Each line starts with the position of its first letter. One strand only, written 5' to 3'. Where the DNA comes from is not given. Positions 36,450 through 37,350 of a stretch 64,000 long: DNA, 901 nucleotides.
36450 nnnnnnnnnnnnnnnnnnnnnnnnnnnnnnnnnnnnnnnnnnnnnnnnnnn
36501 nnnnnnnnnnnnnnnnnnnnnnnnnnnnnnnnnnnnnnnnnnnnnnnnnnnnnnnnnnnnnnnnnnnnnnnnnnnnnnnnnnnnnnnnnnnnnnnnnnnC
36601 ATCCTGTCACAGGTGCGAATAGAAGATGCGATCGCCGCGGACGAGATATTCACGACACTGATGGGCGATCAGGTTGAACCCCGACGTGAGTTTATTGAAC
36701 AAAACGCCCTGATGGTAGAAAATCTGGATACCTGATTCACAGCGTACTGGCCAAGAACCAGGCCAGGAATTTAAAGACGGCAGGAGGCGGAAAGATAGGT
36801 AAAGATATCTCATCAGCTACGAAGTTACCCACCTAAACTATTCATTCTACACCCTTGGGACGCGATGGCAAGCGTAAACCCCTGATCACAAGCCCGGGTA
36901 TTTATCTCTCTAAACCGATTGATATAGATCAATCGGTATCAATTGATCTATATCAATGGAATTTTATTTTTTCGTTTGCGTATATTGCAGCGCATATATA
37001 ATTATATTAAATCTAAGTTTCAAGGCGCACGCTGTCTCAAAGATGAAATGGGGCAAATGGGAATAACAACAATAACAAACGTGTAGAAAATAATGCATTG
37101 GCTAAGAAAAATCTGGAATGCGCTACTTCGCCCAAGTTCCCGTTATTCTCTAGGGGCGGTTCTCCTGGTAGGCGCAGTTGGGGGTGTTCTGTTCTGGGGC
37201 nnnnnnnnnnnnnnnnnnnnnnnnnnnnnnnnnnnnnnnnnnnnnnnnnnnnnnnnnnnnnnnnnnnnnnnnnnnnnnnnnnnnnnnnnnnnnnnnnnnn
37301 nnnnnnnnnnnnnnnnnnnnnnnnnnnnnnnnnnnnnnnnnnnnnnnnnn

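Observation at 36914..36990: Two perfect FNR-consensus boxes in a nested palindrome upstream of the cytochrome cluster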

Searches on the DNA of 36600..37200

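Call 25: search_rna_families(source=window, start=36600, end=37200, threshold=evalue, max_evalue=1)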
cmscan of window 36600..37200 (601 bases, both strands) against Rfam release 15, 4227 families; matches with E-value up to 1: 4.
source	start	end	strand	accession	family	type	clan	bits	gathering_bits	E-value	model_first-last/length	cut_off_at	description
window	36917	37009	+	RF03080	RT-9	Gene; sRNA;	-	21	46.1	0.72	1-92/92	no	RT-9 RNA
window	36912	36962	-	RF04154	mir-1277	Gene; miRNA;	-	19.5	81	0.76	1-78/78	no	mir-1277 microRNA precursor family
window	36912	36965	-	RF04087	MIR5565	Gene; miRNA;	-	17.7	80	0.6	1-109/109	no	MIR5565 microRNA precursor family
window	36914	36962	+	RF04097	MIR2630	Gene; miRNA;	-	16.6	144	0.96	1-229/229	no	MIR2630 microRNA precursor family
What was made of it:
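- On Known structured RNA (Rfam): The best match scored 21 bits against a gathering score of 46, with E about 0.7 (call 25).
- No Rfam family matched (call 25).
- Tried and rejected: Rfam scan of 36600-37200 gave only chance-level hits (call 25).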
